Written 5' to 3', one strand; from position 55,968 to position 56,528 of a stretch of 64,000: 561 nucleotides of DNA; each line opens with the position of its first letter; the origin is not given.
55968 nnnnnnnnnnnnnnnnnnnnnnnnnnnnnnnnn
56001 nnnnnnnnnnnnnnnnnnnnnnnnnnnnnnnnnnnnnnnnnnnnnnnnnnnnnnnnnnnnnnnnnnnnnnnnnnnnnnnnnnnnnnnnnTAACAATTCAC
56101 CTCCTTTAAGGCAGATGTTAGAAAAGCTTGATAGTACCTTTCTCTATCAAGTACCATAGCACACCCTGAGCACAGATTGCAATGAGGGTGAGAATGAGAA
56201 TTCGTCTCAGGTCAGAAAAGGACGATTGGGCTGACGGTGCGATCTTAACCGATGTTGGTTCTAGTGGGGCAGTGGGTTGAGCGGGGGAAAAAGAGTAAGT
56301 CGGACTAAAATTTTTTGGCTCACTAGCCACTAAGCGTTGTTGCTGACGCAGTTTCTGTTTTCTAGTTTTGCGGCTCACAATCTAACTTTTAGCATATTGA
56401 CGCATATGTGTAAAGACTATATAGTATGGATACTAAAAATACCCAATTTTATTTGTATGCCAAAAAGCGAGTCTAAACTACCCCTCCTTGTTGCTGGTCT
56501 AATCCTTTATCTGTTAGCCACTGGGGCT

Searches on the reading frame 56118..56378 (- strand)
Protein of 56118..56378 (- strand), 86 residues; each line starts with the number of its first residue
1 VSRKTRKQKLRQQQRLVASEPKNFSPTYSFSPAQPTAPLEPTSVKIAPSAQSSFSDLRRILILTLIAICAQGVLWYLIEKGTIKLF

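Call 47: search_protein_families(library=pfam, max_evalue=0.01, proteins=[window:56118-56378:-])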
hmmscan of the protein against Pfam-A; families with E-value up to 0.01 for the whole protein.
window:56118-56378:- (86 aa): 1 family
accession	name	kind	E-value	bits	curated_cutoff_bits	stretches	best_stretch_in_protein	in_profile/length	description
PF01708.21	Gemini_mov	-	0.0066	16.6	25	1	34-83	13-63/92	Geminivirus putative movement protein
